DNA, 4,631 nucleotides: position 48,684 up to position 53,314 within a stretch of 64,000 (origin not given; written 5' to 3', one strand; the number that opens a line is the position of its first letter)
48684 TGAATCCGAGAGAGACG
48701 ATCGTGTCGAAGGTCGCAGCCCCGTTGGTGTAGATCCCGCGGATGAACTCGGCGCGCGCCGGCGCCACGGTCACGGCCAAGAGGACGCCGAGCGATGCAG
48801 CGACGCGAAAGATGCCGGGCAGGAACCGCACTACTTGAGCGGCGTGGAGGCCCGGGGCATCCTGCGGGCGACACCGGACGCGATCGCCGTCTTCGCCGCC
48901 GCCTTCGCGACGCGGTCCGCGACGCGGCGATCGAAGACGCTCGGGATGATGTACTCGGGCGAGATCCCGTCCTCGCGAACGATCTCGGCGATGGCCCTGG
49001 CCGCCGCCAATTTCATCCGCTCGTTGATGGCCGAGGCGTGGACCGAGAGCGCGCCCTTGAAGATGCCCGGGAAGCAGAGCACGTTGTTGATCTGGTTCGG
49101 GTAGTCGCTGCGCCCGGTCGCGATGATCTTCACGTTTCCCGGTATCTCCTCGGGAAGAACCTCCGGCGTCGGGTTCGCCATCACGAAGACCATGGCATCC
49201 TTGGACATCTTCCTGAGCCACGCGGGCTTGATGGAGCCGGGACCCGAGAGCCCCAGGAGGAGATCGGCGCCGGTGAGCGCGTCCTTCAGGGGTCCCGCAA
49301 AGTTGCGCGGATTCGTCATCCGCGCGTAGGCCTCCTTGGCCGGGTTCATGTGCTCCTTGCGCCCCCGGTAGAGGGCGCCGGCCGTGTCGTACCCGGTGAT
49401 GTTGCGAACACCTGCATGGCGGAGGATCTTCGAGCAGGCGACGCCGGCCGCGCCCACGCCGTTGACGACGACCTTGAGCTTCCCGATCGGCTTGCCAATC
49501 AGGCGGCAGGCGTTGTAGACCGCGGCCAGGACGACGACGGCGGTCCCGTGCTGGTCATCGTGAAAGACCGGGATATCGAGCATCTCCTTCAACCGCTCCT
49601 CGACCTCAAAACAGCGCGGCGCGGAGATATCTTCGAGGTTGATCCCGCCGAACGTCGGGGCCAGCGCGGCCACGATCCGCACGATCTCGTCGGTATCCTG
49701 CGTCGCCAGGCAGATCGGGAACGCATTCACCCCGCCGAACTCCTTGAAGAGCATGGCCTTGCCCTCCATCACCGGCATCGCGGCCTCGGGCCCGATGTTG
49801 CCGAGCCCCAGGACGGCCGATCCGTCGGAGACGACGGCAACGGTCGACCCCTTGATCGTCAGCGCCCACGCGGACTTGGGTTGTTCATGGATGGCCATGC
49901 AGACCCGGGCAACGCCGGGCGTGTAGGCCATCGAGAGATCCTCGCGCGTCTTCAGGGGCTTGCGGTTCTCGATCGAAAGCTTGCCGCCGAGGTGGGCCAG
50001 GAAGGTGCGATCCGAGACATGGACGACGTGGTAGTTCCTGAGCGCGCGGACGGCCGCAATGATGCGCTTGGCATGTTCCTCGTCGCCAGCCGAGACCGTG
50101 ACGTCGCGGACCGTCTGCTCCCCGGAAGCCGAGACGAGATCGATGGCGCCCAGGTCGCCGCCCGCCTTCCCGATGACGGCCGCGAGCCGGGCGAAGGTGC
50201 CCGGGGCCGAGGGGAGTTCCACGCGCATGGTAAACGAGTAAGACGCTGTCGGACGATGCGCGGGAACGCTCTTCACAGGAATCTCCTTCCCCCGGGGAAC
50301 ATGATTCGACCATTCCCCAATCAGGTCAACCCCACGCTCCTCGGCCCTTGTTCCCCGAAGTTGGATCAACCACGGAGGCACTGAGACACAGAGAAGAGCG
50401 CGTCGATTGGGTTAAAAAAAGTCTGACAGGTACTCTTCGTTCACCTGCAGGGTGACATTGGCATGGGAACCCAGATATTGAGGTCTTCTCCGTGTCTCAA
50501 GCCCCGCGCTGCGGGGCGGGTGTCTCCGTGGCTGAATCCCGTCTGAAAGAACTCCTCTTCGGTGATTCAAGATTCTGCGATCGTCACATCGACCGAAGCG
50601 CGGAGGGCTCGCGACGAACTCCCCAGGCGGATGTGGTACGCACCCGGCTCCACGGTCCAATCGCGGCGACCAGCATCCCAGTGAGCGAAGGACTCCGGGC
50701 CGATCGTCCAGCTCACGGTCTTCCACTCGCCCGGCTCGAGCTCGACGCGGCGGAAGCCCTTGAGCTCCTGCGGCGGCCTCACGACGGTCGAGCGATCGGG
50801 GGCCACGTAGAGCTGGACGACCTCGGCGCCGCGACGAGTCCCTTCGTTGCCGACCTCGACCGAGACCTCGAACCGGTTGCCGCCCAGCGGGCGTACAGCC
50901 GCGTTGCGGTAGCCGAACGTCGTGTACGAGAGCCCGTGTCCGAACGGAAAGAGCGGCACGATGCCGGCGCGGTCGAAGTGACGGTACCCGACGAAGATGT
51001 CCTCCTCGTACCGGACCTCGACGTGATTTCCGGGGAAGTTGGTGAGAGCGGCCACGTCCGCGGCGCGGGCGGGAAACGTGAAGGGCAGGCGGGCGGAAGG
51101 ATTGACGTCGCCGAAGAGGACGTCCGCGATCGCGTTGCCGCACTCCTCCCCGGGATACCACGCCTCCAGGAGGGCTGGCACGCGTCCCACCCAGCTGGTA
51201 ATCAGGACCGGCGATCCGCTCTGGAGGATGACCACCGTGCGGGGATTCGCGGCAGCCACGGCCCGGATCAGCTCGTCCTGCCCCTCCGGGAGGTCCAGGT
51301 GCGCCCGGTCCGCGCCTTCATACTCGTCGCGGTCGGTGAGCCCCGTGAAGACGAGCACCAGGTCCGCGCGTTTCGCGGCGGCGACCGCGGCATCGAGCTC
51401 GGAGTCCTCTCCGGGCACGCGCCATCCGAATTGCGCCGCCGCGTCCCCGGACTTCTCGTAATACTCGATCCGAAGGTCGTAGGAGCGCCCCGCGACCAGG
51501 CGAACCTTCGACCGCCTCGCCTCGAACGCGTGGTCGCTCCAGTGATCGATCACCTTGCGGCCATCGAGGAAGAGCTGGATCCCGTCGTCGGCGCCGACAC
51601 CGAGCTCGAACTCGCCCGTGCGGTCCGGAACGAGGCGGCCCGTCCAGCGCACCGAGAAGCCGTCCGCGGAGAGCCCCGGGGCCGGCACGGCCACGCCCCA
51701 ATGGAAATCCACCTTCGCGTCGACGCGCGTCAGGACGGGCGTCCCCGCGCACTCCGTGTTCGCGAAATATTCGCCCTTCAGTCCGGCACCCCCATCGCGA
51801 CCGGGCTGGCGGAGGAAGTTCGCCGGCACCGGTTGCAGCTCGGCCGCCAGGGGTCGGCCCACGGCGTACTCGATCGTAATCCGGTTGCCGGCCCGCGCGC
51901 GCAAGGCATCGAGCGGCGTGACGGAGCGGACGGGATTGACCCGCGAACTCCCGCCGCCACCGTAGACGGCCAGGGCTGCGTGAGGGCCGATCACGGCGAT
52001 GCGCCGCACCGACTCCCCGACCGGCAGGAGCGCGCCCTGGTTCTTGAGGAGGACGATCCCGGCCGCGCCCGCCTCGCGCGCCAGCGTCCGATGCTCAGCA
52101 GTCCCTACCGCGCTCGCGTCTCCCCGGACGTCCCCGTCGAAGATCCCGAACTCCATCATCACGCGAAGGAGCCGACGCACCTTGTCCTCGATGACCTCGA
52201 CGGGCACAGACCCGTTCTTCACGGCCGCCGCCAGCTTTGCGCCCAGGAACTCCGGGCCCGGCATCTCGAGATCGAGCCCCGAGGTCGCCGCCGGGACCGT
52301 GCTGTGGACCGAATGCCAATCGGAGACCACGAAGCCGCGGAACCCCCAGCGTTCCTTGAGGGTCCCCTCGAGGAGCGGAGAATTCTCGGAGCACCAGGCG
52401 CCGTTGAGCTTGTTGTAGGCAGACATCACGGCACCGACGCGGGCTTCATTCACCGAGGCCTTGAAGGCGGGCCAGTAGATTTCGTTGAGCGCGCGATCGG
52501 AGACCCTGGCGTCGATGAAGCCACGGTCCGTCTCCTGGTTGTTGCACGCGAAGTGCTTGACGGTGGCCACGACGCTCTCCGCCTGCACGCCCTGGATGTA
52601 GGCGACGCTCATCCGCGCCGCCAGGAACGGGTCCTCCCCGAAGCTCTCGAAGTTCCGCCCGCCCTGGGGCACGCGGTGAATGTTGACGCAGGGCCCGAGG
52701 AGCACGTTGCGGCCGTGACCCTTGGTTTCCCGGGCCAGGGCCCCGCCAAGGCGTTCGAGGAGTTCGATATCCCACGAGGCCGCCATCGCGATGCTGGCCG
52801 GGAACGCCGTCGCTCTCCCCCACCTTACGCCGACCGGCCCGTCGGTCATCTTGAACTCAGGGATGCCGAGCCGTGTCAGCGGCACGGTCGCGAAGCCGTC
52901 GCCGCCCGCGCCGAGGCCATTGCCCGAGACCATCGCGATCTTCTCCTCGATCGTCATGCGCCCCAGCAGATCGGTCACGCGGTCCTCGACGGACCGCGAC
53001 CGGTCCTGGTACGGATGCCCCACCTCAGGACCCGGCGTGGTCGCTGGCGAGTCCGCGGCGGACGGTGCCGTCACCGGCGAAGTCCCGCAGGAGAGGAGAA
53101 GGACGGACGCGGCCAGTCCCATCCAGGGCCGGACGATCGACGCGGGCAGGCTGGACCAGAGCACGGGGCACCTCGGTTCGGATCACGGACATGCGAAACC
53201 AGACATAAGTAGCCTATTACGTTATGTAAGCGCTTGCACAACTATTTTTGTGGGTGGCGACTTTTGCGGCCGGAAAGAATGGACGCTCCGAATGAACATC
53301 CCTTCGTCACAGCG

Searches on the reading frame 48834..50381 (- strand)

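Call 52: search_protein_families(library=pfam, proteins=[window:48834-50381:-], max_evalue=0.001)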
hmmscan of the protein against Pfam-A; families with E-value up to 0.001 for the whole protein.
window:48834-50381:- (516 aa): 3 families
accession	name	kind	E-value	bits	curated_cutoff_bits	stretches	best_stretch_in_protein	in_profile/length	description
PF00390.24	malic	-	3.7e-31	108.8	23.1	1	135-265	4-182/182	Malic enzyme, N-terminal domain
PF03949.21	Malic_M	-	2.7e-21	76.5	23.5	1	279-499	3-257/258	Malic enzyme, NAD binding domain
PF13291.12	ACT_4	-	0.0003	21.8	27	1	46-116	3-74/80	ACT domain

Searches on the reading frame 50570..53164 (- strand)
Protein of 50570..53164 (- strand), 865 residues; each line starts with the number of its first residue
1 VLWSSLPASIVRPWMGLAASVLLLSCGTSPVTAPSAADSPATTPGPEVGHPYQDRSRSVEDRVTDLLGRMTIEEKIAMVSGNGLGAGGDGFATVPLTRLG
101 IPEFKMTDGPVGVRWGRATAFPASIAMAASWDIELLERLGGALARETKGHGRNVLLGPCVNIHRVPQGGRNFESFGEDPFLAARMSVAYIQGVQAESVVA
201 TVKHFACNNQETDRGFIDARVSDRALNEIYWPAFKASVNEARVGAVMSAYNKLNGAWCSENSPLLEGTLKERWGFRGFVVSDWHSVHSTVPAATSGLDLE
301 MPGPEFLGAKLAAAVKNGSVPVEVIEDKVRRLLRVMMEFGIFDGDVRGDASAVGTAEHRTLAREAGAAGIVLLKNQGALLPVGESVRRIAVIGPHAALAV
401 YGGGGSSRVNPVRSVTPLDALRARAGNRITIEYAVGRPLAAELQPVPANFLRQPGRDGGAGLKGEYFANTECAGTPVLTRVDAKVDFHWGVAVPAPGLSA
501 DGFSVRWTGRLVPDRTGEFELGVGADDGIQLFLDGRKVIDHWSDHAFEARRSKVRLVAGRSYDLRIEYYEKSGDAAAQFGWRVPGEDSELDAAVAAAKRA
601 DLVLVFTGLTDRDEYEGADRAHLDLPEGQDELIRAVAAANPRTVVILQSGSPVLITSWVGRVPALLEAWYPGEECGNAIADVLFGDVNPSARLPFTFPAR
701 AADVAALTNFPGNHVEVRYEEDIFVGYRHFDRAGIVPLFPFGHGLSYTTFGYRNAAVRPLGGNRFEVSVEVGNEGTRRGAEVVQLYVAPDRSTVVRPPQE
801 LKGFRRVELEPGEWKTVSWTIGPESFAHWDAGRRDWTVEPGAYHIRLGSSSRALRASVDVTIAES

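Call 52: search_protein_families(library=pfam, proteins=[window:50570-53164:-], max_evalue=0.001)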
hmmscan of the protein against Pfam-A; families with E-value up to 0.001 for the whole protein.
window:50570-53164:- (865 aa): 4 families
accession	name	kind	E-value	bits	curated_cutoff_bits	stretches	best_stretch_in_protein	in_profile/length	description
PF01915.27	Glyco_hydro_3_C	-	3e-62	210.6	31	1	370-747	1-200/200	Glycosyl hydrolase family 3 C-terminal domain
PF00933.27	Glyco_hydro_3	-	2.5e-44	152.4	27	1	95-335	57-316/316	Glycosyl hydrolase family 3 N terminal domain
PF07691.17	PA14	-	6.9e-30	104.2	24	1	461-591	4-143/147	PA14 domain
PF14310.12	Fn3-like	-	1.2e-25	89.9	25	1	781-851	1-71/71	Fibronectin type III-like domain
